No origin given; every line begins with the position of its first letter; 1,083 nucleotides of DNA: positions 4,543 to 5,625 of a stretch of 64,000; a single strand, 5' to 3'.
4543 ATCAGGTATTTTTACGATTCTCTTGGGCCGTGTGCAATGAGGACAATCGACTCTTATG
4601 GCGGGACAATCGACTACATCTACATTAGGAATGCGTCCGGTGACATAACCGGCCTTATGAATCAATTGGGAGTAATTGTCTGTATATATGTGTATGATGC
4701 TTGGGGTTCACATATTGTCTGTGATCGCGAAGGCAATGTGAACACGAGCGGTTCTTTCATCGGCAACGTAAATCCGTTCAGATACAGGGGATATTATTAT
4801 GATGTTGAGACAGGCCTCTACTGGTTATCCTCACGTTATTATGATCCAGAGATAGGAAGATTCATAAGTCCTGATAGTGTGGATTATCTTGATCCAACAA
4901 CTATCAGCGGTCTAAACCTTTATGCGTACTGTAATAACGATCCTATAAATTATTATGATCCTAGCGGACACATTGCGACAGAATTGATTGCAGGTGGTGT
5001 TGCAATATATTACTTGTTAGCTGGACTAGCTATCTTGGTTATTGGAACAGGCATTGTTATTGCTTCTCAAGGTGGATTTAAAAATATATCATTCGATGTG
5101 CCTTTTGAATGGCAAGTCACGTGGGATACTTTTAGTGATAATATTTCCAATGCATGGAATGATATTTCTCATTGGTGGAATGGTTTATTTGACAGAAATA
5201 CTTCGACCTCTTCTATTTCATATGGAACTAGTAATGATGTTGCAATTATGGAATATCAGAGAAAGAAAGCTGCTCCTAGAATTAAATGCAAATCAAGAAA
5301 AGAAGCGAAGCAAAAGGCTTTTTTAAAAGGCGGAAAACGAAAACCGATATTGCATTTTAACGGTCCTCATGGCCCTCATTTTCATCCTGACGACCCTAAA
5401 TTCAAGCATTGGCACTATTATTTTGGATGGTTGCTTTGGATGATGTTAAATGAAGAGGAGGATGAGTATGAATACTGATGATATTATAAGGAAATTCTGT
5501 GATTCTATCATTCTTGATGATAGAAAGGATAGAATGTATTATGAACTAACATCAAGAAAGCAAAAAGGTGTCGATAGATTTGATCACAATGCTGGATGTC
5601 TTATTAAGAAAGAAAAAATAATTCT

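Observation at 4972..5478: Unassigned C-terminal toxin tip: a TM helix directly after DPxGH, a Trp-rich segment, and a His-rich motif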

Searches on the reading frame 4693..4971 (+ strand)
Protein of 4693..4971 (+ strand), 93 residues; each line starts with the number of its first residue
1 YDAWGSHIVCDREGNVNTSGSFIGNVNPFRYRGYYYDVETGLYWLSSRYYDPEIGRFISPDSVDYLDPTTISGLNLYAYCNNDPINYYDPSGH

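Call 52: find_homologous_proteins(query=window:4693-4971:+, max_evalue=0.001)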
Query window:4693-4971:+ (93 aa): 452 proteins with E <= 0.001 among 464 candidates; the best 120 are listed.
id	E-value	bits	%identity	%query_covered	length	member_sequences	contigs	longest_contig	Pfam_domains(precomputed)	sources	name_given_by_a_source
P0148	2.5e-37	145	67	99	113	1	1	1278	PF25023.2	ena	-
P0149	2.8e-37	145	67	100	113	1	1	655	PF25023.2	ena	-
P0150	6.3e-37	144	68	99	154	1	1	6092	PF25023.2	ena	-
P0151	8.9e-36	140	65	99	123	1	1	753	PF05593.20,PF25023.2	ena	-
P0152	1.7e-35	139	67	100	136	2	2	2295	-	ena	-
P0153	2.5e-35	139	68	100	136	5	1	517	PF25023.2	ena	-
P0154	5.6e-35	138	65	100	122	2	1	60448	PF25023.2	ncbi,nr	ncbi:MAG: RHS repeat-associated core domain-containing protein, partial [Clostridia bacterium]|nr:RH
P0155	9.9e-35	137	69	96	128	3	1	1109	PF25023.2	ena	-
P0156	2.3e-34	136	65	99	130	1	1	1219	PF25023.2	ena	-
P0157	2.4e-34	136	67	99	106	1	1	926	PF25023.2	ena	-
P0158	4.0e-34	135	63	100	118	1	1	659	PF25023.2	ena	-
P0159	6.8e-34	134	62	99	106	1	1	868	PF25023.2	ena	-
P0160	7.2e-34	134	66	97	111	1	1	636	PF25023.2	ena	-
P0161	7.5e-34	134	66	100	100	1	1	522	PF25023.2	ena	-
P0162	1.0e-33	133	65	100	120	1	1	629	PF25023.2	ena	-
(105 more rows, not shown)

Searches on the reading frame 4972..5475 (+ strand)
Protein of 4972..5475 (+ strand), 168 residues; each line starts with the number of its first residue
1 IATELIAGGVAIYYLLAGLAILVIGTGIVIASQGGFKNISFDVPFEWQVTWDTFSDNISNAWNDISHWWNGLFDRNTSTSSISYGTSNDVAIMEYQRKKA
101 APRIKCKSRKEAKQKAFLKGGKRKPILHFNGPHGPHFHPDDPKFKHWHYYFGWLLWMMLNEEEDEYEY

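Call 3: search_protein_families(library=pfam, proteins=[window:4972-5475:+], max_evalue=1)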
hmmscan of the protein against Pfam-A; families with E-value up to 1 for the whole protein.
window:4972-5475:+ (168 aa): 0 families

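Call 4: search_protein_families(library=ncbifam, proteins=[window:4972-5475:+], max_evalue=1)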
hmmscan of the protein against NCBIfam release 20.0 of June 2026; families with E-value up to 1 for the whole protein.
window:4972-5475:+ (168 aa): 0 families

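Call 5: find_homologous_proteins(query=window:4972-5475:+, max_evalue=0.01)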
Query window:4972-5475:+ (168 aa): 15 proteins with E <= 0.01 among 98 candidates.
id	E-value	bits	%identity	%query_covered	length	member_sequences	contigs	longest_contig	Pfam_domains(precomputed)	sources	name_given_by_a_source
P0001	4.4e-45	172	56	83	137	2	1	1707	-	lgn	-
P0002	4.6e-27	113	40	95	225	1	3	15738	-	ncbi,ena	-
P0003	1.1e-26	112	50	65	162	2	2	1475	-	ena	-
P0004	2.3e-26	111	67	34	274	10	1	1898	-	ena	-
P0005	3.1e-26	110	62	51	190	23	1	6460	-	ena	-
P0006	6.9e-26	109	58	52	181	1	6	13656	-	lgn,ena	-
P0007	2.6e-25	107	64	43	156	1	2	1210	-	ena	-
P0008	2.2e-24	104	54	55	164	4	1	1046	-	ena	-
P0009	2.2e-23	101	68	42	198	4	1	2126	-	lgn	-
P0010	1.3e-22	98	66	42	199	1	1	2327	-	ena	-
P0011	2.6e-22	97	62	42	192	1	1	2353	-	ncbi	-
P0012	2.2e-21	94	59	41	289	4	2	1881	PF25023.2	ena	-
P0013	1.2e-19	89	54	46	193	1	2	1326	-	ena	-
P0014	9.9e-19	86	58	42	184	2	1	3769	-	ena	-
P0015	2.8e-18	84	37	95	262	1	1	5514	-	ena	-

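Call 6: search_solved_structures(query=window:4972-5475:+, max_evalue=10, show_alignments=3)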
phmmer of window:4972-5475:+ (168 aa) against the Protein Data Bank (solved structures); distinct sequences matched with E-value up to 10: 4.
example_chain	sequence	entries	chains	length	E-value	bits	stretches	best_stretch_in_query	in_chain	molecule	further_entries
6cse_M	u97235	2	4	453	0.0097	18.8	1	2-41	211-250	Sodium/alanine symporter AgcS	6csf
6ezv_X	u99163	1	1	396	0.71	12.7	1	6-66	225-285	Non-hemolytic enterotoxin lytic component L1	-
7p3r_A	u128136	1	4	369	0.86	12.4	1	6-66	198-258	MakA tetramer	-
6dfp_A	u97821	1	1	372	0.87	12.4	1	6-66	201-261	VCA0883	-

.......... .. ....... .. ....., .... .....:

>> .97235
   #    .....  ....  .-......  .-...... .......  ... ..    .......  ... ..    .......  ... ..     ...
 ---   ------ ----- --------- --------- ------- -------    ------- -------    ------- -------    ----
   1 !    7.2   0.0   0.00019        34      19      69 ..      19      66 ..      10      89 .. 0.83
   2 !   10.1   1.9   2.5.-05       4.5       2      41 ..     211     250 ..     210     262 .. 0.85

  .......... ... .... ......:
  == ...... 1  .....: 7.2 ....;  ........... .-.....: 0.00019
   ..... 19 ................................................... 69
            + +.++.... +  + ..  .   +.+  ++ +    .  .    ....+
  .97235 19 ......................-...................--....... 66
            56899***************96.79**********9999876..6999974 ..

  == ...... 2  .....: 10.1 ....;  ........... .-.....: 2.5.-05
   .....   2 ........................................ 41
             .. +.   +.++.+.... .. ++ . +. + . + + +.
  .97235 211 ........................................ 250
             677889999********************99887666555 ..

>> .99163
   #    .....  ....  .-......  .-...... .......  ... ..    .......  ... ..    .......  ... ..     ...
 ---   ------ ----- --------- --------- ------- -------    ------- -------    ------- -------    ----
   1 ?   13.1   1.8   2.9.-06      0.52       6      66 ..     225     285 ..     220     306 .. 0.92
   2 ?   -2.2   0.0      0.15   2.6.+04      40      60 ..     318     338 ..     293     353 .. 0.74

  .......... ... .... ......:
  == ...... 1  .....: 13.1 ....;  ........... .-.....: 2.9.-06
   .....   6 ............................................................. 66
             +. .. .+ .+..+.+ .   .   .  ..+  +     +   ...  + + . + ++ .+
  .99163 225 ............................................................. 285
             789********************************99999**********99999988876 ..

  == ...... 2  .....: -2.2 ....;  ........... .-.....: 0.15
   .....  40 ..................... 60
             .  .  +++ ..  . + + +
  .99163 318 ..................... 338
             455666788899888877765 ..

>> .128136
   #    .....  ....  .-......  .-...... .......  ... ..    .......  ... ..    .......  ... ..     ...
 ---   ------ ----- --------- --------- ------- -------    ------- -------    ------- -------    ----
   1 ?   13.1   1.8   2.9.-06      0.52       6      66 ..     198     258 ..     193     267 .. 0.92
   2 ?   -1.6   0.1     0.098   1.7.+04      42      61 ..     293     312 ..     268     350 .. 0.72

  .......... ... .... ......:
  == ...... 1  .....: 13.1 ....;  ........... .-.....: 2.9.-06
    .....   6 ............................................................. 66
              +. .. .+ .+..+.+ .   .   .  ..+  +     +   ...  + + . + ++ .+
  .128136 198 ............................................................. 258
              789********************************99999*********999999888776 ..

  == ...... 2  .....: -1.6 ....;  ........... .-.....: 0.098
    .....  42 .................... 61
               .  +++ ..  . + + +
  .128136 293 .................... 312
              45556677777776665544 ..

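Call 15: find_encoding_contigs(protein=P0002, flank=6000, max_places=3)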
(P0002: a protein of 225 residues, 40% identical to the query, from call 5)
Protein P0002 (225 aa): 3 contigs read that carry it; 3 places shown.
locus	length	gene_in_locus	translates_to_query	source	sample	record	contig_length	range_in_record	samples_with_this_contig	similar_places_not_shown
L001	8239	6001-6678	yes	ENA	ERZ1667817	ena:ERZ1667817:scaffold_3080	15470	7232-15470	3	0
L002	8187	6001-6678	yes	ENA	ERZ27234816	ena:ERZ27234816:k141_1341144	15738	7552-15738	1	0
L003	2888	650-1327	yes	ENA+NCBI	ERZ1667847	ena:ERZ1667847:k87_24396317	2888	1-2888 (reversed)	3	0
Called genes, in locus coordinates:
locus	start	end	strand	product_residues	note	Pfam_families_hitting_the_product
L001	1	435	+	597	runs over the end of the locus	PF00664:ABC_membrane, PF00005:ABC_tran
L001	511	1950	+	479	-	PF00749:tRNA-synt_1c, PF19269:Anticodon_2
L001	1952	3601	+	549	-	PF00270:DEAD, PF04851:ResIII, PF00271:Helicase_C, PF03880:DbpA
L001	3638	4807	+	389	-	PF00438:S-AdoMet_synt_N, PF02772:S-AdoMet_synt_M, PF02773:S-AdoMet_synt_C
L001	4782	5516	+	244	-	PF01643:Acyl-ACP_TE, PF13279:4HBT_2 (faint), PF20791:Acyl-ACP_TE_C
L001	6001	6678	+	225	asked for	-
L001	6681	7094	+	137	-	-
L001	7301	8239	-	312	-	?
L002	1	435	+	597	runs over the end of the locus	PF00664:ABC_membrane, PF00005:ABC_tran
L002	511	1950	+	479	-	PF00749:tRNA-synt_1c, PF19269:Anticodon_2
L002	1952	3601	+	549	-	PF00270:DEAD, PF04851:ResIII, PF00271:Helicase_C, PF03880:DbpA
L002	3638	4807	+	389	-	PF00438:S-AdoMet_synt_N, PF02772:S-AdoMet_synt_M, PF02773:S-AdoMet_synt_C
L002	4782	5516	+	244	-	PF01643:Acyl-ACP_TE, PF13279:4HBT_2 (faint), PF20791:Acyl-ACP_TE_C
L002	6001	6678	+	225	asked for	-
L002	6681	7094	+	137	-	-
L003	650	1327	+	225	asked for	-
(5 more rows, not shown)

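Call 16: find_encoding_contigs(protein=P0006, flank=6000, max_places=3)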
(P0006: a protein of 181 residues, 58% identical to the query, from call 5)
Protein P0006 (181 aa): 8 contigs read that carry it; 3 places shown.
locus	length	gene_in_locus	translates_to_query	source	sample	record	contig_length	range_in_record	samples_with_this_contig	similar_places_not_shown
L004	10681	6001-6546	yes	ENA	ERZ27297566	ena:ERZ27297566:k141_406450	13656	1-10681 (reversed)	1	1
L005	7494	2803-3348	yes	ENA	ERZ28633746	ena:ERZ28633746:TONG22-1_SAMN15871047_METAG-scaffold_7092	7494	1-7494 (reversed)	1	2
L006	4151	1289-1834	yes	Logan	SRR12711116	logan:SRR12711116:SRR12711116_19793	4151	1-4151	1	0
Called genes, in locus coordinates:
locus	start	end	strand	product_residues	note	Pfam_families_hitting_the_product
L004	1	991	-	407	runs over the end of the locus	PF13565:HTH_32, PF00665:rve, PF13358:DDE_3, PF13683:rve_3, PF13333:rve_2 (weak)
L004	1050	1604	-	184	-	PF20020:DUF6431 (weak)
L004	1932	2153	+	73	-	PF13302:Acetyltransf_3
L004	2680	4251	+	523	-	PF00239:Resolvase, PF07508:Recombinase, PF13408:Zn_ribbon_recom, PF14287:DUF4368 (weak)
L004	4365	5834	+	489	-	PF04326:SLFN_AlbA_2, PF13749:HATPase_c_4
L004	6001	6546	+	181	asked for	-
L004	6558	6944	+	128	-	-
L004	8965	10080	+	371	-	-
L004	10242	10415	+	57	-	-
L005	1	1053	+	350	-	?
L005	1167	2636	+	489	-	PF04326:SLFN_AlbA_2, PF13749:HATPase_c_4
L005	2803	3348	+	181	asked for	-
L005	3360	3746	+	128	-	-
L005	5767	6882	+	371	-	-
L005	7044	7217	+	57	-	-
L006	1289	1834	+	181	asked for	-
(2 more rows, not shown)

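Call 22: predict_structure(alignment_id=A3)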
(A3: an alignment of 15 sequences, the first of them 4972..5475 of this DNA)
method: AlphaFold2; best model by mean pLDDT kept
length: 168 residues; sequences in the alignment: 15
mean_pLDDT: 60.4   pTM: 0.23
mean pLDDT of the five models: 60.4, 57.6, 53.8, 53.0, 50.8
residues with pLDDT >= 90: 0; 70-90: 42; 50-70: 89; < 50: 37
segments of 3 or more residues with pLDDT < 50: 34-50, 74-87
pLDDT, mean of each block of 10 residues (from residue 1): 58 74 62 47 42 63 65 50 45 60 76 71 61 63 57 74 56
secondary structure, 60 per line:
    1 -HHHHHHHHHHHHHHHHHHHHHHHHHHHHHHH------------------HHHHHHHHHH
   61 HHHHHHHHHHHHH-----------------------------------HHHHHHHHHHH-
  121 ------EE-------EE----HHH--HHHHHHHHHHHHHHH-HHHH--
elements in order: H2-32 H51-73 H109-119 H147-161 H163-166
